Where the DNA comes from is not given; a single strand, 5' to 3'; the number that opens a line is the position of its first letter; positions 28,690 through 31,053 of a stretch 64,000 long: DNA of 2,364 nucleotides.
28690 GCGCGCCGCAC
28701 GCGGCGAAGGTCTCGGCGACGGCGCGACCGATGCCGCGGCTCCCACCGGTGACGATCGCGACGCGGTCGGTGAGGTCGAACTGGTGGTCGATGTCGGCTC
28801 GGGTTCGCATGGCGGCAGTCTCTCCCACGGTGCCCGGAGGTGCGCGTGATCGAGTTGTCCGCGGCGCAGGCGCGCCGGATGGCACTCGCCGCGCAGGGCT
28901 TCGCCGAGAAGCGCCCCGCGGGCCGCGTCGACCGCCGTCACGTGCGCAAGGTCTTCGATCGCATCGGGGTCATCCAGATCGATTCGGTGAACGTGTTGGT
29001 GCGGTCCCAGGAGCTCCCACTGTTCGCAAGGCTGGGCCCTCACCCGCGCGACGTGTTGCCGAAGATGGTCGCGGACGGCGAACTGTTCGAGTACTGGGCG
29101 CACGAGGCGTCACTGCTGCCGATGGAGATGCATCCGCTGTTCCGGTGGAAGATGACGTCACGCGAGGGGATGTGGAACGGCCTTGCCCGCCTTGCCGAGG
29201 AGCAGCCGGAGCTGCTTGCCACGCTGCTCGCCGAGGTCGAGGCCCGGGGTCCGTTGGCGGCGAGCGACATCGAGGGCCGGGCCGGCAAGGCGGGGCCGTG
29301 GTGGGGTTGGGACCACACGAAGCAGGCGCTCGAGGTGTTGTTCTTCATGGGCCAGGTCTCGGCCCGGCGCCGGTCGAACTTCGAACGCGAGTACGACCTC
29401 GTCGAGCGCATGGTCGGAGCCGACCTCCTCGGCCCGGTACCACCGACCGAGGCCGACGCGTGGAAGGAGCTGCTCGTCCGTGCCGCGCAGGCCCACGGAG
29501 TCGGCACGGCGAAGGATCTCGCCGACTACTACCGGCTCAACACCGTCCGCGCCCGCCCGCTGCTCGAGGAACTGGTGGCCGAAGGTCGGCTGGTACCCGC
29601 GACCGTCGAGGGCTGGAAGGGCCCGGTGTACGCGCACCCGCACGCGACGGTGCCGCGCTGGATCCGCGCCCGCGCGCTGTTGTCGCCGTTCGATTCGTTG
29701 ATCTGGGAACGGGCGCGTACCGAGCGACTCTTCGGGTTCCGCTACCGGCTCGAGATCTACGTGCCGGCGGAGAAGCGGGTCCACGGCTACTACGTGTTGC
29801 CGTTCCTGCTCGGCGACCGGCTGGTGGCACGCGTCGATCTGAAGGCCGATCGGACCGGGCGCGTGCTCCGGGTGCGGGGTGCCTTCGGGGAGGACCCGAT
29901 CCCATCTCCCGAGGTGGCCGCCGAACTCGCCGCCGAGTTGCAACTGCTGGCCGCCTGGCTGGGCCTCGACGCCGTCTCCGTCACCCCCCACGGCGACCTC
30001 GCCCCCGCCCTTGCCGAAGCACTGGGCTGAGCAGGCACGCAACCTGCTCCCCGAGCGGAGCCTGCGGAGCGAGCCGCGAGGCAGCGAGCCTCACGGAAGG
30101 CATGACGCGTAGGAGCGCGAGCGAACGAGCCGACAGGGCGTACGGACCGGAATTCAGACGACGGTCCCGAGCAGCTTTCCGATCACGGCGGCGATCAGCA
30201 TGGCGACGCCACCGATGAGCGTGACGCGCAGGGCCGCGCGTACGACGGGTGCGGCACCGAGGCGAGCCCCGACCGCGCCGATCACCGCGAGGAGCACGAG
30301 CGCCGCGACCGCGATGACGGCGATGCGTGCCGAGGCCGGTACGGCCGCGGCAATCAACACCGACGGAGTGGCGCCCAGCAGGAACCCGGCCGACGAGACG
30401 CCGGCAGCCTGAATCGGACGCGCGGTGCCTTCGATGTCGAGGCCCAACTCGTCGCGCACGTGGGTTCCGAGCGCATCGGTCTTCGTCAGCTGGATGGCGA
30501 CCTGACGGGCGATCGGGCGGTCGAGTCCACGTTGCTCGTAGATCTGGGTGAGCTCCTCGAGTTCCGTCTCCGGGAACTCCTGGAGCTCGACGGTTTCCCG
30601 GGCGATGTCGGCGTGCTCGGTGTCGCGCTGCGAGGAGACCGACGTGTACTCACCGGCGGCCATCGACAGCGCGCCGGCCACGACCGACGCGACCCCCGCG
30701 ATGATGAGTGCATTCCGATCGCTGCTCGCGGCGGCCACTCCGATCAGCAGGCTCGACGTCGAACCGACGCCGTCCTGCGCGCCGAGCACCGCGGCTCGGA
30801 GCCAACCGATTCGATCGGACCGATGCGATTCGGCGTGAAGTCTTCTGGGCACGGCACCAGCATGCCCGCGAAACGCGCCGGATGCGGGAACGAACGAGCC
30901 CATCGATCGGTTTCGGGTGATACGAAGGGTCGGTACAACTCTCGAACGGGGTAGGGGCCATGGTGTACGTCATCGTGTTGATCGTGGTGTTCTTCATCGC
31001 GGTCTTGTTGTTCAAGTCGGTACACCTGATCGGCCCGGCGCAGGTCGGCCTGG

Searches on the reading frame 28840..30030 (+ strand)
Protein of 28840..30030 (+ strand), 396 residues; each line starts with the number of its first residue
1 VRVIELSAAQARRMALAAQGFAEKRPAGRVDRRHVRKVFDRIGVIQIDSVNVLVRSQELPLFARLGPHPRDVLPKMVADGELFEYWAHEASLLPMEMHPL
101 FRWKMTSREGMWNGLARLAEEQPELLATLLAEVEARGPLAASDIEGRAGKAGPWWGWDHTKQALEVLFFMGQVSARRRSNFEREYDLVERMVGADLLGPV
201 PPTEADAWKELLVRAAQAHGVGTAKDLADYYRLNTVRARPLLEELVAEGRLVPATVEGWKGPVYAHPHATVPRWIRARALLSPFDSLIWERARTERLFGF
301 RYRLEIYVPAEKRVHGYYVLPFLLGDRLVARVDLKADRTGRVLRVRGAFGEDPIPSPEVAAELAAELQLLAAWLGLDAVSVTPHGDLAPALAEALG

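Call 19: search_protein_families(library=pfam, proteins=[window:28840-30030:+])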
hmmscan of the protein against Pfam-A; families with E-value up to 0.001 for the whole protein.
window:28840-30030:+ (396 aa): 2 families
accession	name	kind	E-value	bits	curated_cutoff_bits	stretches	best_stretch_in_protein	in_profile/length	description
PF06224.18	AlkZ-like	-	3.9e-68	230.9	25.9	1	40-373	2-329/329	DNA glycosylase AlkZ-like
PF16365.12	EutK_C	-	2.5e-05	24.6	27.5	0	211-251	4-44/52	Ethanolamine utilization protein EutK C-terminus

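Call 56: find_homologous_proteins(query=window:28840-30030:+, max_evalue=1e-30)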
Query window:28840-30030:+ (396 aa): 8000 proteins with E <= 1e-30 among 8000 candidates; the best 120 are listed.
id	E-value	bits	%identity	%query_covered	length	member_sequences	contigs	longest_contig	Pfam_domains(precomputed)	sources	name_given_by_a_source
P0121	1.9e-258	875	100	99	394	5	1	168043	PF06224.19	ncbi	-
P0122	3.1e-216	736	85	96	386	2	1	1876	PF06224.19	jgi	jgi:uncharacterized protein YcaQ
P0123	4.6e-215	732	84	99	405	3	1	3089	PF06224.19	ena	-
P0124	1.8e-213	727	84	99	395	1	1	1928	PF06224.19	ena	-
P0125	5.7e-213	725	83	97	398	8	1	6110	PF06224.19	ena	-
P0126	6.0e-212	722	85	96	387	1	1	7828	PF06224.19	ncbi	-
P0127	2.4e-211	720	84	96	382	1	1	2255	PF06224.19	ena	-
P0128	2.0e-203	694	82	98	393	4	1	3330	PF06224.19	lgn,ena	-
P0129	2.2e-201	687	78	99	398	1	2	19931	PF06224.19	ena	-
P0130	1.6e-200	684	81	97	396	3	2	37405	PF06224.19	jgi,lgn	jgi:Uncharacterized protein conserved in bacteria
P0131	5.0e-200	683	81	97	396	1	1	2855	PF06224.19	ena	-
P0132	2.3e-193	661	76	99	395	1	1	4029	PF06224.19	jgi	jgi:uncharacterized protein YcaQ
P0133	6.5e-188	643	75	99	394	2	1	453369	PF06224.19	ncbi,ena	-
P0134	7.8e-186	636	74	99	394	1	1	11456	PF06224.19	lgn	-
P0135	2.7e-184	631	73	99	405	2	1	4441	PF06224.19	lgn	-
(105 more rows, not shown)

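Call 57: find_encoding_contigs(protein=P0126, flank=10000, max_places=3)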
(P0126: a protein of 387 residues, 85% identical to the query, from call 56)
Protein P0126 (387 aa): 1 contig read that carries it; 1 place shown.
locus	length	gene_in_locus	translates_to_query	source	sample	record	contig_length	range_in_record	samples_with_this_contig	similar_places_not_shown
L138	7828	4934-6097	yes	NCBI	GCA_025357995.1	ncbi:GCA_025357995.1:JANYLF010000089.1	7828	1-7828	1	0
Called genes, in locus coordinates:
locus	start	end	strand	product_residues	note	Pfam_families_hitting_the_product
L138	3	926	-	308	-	?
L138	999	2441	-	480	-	PF01266:DAO (weak), PF12831:FAD_oxidored (weak), PF13450:NAD_binding_8, PF01593:Amino_oxidase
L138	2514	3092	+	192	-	PF00730:HhH-GPD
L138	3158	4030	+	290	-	-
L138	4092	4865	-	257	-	PF00106:adh_short, PF08659:KR (weak), PF13561:adh_short_C2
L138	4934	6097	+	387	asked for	PF06224:AlkZ-like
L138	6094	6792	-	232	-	PF01988:VIT1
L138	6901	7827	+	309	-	?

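Call 58: find_encoding_contigs(protein=P0130, flank=10000, max_places=3)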
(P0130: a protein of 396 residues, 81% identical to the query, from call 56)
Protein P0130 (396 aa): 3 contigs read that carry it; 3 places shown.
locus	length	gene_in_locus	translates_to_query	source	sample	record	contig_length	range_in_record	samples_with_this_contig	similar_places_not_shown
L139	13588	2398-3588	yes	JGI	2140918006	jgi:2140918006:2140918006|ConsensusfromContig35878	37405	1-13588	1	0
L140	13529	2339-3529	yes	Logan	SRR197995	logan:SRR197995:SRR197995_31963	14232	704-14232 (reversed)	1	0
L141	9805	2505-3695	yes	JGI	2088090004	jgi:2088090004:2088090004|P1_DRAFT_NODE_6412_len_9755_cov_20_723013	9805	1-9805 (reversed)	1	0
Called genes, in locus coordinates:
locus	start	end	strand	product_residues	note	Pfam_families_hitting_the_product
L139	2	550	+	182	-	?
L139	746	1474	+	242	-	-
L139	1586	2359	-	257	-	PF00106:adh_short, PF08659:KR, PF13561:adh_short_C2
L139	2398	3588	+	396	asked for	PF06224:AlkZ-like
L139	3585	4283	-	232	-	PF01988:VIT1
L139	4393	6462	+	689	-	PF01145:Band_7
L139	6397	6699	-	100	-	-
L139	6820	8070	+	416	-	PF08240:ADH_N, PF00107:ADH_zinc_N, PF13602:ADH_zinc_N_2 (weak)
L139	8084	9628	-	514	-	PF00501:AMP-binding, PF13193:AMP-binding_C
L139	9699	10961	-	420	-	PF05977:MFS_3, PF07690:MFS_1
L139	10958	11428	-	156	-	PF13412:HTH_24 (faint), PF01047:MarR, PF12802:MarR_2, PF13463:HTH_27 (weak)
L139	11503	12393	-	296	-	PF01522:Polysacc_deac_1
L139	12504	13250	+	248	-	PF02585:PIG-L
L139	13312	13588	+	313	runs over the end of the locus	-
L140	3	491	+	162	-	?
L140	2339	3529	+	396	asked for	PF06224:AlkZ-like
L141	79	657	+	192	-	PF00730:HhH-GPD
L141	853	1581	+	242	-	-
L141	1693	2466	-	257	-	PF00106:adh_short, PF08659:KR, PF13561:adh_short_C2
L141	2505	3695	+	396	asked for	PF06224:AlkZ-like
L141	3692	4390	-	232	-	PF01988:VIT1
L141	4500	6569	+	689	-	PF01145:Band_7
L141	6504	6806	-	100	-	-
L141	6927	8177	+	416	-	PF08240:ADH_N, PF00107:ADH_zinc_N, PF13602:ADH_zinc_N_2 (weak)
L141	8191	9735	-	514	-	PF00501:AMP-binding, PF13193:AMP-binding_C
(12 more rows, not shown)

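Call 72: find_encoding_contigs(protein=P0125, flank=10000, max_places=3)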
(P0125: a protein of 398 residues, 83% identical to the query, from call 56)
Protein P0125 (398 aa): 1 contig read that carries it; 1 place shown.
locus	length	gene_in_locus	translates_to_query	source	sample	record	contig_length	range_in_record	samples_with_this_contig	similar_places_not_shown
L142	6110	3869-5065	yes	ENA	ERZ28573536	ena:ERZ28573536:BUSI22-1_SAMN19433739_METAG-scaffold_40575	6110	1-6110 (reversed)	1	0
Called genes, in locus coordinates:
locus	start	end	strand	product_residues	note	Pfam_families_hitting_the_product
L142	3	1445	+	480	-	?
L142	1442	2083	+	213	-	PF00730:HhH-GPD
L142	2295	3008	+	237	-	-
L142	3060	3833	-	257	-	PF00106:adh_short, PF08659:KR (faint), PF13561:adh_short_C2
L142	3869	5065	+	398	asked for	PF06224:AlkZ-like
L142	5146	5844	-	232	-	PF01988:VIT1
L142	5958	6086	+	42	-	-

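Call 73: find_encoding_contigs(protein=P0129, flank=10000, max_places=3)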
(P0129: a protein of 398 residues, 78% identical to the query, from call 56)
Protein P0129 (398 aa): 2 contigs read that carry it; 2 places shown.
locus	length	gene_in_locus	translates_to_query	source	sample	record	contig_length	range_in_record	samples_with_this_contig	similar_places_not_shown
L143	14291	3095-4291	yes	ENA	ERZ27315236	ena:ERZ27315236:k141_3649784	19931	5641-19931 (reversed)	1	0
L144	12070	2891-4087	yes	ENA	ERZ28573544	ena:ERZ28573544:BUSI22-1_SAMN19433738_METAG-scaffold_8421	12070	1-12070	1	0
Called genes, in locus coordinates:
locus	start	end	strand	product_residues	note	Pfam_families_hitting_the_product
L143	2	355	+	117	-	?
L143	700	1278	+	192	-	PF00730:HhH-GPD (weak)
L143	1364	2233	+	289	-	-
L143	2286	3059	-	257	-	PF00106:adh_short, PF08659:KR (faint), PF13561:adh_short_C2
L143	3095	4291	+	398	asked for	PF06224:AlkZ-like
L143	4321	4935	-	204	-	PF01988:VIT1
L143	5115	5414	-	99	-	-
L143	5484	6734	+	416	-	PF08240:ADH_N, PF00107:ADH_zinc_N, PF13602:ADH_zinc_N_2 (weak)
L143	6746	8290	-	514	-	PF00501:AMP-binding, PF13193:AMP-binding_C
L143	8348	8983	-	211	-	-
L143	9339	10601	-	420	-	PF05977:MFS_3, PF07690:MFS_1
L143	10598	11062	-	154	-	PF01047:MarR, PF12802:MarR_2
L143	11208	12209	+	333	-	-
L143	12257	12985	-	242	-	PF00561:Abhydrolase_1, PF12697:Abhydrolase_6, PF06821:Ser_hydrolase (faint)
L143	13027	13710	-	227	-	-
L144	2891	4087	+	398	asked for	PF06224:AlkZ-like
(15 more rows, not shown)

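Call 94: find_encoding_contigs(protein=P0133, flank=10000, max_places=2)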
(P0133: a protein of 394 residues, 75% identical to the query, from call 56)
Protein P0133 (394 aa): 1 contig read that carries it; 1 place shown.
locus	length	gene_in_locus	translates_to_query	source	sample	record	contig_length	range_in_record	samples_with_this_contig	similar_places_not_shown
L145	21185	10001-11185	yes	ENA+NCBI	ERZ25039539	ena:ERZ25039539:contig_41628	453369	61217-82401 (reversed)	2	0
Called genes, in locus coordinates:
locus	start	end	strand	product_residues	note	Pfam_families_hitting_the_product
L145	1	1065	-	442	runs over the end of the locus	PF00072:Response_reg, PF00211:Guanylate_cyc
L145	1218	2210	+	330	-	PF00027:cNMP_binding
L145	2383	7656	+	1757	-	PF00801:PKD, PF18911:PKD_4, PF00801:PKD, PF18911:PKD_4, PF24517:CBM96, PF00801:PKD, PF18911:PKD_4, PF00801:PKD, +4 more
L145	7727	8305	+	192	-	PF00730:HhH-GPD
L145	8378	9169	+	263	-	-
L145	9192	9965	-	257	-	PF00106:adh_short, PF08659:KR (weak), PF13561:adh_short_C2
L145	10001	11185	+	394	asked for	PF06224:AlkZ-like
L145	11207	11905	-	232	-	PF01988:VIT1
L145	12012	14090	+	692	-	PF01145:Band_7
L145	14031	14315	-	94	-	-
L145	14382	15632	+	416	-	PF08240:ADH_N, PF00107:ADH_zinc_N, PF13602:ADH_zinc_N_2 (weak)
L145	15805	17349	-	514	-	PF00501:AMP-binding, PF13193:AMP-binding_C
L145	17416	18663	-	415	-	PF05977:MFS_3, PF07690:MFS_1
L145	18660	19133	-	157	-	PF01047:MarR, PF12802:MarR_2, PF13463:HTH_27 (weak)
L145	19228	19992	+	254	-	PF02585:PIG-L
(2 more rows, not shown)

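Call 95: find_encoding_contigs(protein=P0128, flank=10000, max_places=3)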
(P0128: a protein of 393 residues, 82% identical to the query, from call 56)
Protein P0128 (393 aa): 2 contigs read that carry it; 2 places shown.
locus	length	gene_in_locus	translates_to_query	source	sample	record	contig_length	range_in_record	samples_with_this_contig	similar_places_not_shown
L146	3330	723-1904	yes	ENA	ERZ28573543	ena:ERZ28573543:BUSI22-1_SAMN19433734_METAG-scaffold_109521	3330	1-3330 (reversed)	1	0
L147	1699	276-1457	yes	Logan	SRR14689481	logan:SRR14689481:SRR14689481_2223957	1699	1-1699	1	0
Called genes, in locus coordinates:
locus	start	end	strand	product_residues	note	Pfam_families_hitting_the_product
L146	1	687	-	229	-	?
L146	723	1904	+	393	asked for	PF06224:AlkZ-like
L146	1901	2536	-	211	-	PF01988:VIT1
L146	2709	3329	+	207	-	?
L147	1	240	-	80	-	?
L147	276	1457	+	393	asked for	PF06224:AlkZ-like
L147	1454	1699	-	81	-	?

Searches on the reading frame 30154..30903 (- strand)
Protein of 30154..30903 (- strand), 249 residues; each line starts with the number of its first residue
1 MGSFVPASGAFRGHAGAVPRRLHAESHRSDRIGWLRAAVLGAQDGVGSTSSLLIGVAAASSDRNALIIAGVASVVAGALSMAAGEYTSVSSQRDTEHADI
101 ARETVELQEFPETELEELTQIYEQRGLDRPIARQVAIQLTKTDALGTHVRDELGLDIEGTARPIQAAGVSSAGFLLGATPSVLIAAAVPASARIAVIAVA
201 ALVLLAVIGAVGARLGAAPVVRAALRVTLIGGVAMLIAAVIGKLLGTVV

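Call 18: find_encoding_contigs(protein=window:30154-30903:-, flank=10000, max_places=6)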
Protein window:30154-30903:- (249 aa): no gene with exactly this product is on record in the collection.

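Call 19: search_protein_families(library=pfam, proteins=[window:30154-30903:-])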
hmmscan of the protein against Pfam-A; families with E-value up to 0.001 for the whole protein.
window:30154-30903:- (249 aa): 1 family
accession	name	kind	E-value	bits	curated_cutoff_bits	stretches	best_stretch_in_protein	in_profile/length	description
PF01988.24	VIT1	-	6.5e-59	199.8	28.1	1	35-243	1-214/214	VIT family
